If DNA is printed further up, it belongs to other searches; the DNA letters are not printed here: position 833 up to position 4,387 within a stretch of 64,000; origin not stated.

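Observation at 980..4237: DnaX (tau) carries a roughly 550-aa coiled-coil and acidic FDF-repeat insertion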

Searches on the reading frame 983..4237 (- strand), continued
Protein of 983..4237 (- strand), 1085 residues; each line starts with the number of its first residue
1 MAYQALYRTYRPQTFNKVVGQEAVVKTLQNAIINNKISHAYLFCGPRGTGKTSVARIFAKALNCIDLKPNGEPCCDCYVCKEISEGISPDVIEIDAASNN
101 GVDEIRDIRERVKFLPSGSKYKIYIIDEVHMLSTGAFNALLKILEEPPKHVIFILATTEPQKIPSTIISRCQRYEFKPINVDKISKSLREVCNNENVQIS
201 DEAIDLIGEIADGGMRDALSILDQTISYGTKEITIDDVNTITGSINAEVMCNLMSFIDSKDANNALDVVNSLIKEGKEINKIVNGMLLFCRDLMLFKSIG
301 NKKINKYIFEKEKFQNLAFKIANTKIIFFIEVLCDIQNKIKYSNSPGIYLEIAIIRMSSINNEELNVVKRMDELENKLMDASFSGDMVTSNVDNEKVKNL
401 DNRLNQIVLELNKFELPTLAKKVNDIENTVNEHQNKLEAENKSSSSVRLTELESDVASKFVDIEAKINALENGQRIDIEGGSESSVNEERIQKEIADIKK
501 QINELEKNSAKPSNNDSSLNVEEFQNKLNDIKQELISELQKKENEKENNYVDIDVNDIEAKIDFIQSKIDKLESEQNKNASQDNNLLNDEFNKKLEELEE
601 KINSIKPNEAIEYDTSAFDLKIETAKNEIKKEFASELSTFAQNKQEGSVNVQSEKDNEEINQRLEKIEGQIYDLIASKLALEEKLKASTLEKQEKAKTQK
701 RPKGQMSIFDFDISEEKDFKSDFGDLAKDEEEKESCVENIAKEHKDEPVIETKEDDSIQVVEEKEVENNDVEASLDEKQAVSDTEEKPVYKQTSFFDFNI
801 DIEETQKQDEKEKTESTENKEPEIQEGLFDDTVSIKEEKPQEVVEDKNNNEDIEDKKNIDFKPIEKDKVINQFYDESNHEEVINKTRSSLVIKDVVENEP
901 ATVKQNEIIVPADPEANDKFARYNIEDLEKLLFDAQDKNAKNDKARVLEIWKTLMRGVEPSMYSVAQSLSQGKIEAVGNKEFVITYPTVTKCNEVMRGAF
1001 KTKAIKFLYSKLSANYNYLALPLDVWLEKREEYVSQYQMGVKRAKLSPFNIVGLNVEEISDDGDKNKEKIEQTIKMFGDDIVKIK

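Call 8: find_related_loci(query=window:983-4237:-, collection=genome_contigs, flank=3000)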
Query window:983-4237:- (1085 aa) in genome_contigs; peptide patterns used: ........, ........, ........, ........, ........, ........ (x = any residue, [..] = any of these).
373 stretches matched a pattern; 1 encode a relative of the query (tblastn E <= 1e-3); 1 distinct loci.
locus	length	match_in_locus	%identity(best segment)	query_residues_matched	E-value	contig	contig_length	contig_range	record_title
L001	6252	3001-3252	36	92-177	2e-7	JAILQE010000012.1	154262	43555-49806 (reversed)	MAG: Candidatus Saccharibacteria bacterium isolate RUI350 k141_7057625_flag=0_multi=19.9994_len=154262, whole genome sho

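Call 9: list_cluster_members(proteins=[P0018, P0024, P0029, P0030, P0038, P0042, P0064, P0066, P0077, P0001])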
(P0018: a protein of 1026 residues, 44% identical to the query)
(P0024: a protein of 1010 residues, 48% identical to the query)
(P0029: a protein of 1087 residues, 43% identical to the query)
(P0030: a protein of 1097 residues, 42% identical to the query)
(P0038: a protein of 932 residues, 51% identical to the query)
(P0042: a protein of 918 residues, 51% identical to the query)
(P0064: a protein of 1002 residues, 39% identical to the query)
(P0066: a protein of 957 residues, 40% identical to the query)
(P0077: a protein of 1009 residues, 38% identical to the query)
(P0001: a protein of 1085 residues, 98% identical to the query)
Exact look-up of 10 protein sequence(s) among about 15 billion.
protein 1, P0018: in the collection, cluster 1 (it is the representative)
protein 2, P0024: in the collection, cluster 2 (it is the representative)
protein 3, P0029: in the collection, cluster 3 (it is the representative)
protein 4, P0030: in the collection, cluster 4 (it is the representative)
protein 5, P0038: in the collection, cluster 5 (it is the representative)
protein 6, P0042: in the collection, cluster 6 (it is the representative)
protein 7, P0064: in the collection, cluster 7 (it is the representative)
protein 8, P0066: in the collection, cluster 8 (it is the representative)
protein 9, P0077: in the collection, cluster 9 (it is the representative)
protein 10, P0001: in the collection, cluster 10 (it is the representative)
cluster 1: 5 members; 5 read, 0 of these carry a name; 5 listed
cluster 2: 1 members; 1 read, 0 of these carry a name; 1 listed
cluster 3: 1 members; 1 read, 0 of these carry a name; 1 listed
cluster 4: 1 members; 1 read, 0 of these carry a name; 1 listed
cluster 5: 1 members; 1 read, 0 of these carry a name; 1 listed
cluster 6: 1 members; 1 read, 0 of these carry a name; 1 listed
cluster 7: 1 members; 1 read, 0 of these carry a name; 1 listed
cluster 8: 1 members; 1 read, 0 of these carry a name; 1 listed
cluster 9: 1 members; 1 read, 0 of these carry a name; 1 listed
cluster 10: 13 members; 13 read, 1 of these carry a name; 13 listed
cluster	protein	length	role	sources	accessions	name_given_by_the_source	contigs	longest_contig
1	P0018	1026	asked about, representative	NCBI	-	-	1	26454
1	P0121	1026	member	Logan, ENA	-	-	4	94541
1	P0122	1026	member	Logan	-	-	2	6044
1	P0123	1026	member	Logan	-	-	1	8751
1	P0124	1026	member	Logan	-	-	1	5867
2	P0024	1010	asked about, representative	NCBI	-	-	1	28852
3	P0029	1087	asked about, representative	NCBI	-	-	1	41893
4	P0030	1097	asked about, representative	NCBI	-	-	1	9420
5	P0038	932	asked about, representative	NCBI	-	-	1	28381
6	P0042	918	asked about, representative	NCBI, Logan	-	-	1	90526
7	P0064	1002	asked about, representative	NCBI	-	-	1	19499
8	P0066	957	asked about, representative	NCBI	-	-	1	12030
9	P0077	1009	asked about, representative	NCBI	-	-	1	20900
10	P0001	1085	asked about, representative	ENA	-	-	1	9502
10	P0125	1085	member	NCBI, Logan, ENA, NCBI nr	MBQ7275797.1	MAG: DNA polymerase III subunit gamma/tau [Bacilli bacterium] | DNA polymerase III subunit gamma/tau [Bacilli bacterium]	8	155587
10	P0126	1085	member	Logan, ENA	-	-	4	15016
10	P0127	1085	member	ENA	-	-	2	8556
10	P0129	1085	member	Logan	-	-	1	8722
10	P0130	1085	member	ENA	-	-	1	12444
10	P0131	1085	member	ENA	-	-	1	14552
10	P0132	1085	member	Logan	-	-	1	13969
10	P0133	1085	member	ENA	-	-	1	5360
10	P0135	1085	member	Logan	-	-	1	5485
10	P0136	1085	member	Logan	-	-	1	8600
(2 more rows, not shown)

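Call 17: search_protein_families(library=ncbifam, proteins=[window:983-4237:-], max_evalue=1)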
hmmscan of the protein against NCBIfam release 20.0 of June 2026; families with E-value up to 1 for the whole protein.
window:983-4237:- (1085 aa): 73 families (the best 25 are shown)
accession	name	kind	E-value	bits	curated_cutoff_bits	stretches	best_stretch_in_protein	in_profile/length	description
NF004046.1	PRK05563.1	equivalog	6.1e-172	573.4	400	2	2-452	1-470/567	DNA polymerase III subunit gamma/tau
TIGR02397.1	dnaX_nterm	equivalog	1.9e-140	468.1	250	1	3-357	1-354/355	DNA polymerase III subunit gamma/tau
NF011526.0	PRK14965.1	equivalog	1.5e-126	423.6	670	1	1-498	1-507/578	DNA polymerase III subunits gamma and tau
NF011510.0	PRK14948.1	equivalog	1e-124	417.6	593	1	1-603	3-605/640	DNA polymerase III subunit gamma/tau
NF011512.0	PRK14950.1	equivalog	1.3e-124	417.5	593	1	1-386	1-372/585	DNA polymerase III subunits gamma and tau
NF005942.0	PRK07994.1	equivalog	4.1e-122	409.4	613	1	1-697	1-617/655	DNA polymerase III subunit gamma/tau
NF004962.0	PRK06305.1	equivalog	1.7e-114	383.6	559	1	2-445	3-434/465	DNA polymerase III subunits gamma and tau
NF005173.0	PRK06647.1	equivalog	2.9e-113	379.7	623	1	1-460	1-465/568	DNA polymerase III subunits gamma and tau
NF006585.0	PRK09111.1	equivalog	6.7e-112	375.1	604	1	2-509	26-538/616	DNA polymerase III subunit gamma/tau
NF011514.0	PRK14953.1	equivalog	1.1e-109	367.6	536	1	1-545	1-485/488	DNA polymerase III subunits gamma and tau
NF004549.0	PRK05896.1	equivalog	5.5e-109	365.7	578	1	3-571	3-497/642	DNA polymerase III subunits gamma and tau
NF011531.0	PRK14971.1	equivalog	6.8e-109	365.4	685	1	8-570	9-556/614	DNA polymerase III subunit gamma/tau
NF011523.0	PRK14962.1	equivalog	9.5e-107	357.7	576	1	4-536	2-463/474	DNA polymerase III subunits gamma and tau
NF005846.3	PRK07764.1-6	equivalog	5.5e-103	346.2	625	1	5-560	1-559/628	DNA polymerase III subunit gamma and tau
NF011511.0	PRK14949.1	equivalog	5.6e-100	336.2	1016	1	1-851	1-807/984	DNA polymerase III subunits gamma and tau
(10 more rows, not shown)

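Call 36: predict_structure(alignment_id=A1)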
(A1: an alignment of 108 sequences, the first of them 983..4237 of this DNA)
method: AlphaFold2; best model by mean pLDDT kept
length: 1085 residues; sequences in the alignment: 108
mean_pLDDT: 68.6   pTM: 0.44
mean pLDDT of the five models: 68.6, 68.6, 67.6, 67.3, 66.3
residues with pLDDT >= 90: 275; 70-90: 323; 50-70: 203; < 50: 284
segments of 3 or more residues with pLDDT < 50: 1-6, 441-452, 475-482, 512-514, 608-616, 637-651, 683-865, 891-914, 1059-1064, 1082-1085
pLDDT, mean of each block of 10 residues (from residue 1): 43 79 91 94 88 93 94 92 87 87 84 78 94 90 89 94 92 89 86 87 88 81 84 86 86 92 93 89 91 87 73 90 90 91 89 90 66 70 51 66 72 63 72 62 45 60 74 52 57 76 72 51 75 81 64 67 75 62 56 75 60 48 56 50 39 52 65 62 48 39 36 31 33 36 32 31 30 33 33 32 31 32 31 31 32 36 52 69 63 39 33 59 90 92 93 92 94 95 94 90 92 92 94 90 88 66 51 63 46
secondary structure, 60 per line:
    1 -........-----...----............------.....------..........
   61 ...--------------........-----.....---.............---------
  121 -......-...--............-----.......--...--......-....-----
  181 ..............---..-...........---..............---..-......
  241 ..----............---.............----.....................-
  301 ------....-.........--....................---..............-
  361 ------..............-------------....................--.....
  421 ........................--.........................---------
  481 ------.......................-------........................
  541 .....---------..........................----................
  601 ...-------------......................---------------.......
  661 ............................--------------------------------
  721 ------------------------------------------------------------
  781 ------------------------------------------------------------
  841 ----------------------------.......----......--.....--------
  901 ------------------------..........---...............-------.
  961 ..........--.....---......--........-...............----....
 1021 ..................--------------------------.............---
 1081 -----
elements in order (helices of 4 or more, strands of 3 or more residues): H2-9 H22-33 E40-44 H51-63 H78-85 E91-95 H99-111 E122-127 H134-145 E151-157 H165-170 E172-175 H181-194 H201-211 H215-228 H235-242 H247-258 H262-274 H279-299 H307-310 H312-320 H323-342 H346-359 H367-380 H394-413 H416-444 H447-471 H487-509 H517-545 H555-580 H585-603 H617-638 H654-688 E869-875 E880-885 E888-892 H925-934 H938-952 H960-970 E973-977 E981-986 H989-996 H998-1012 E1017-1022 H1023-1038 H1065-1077
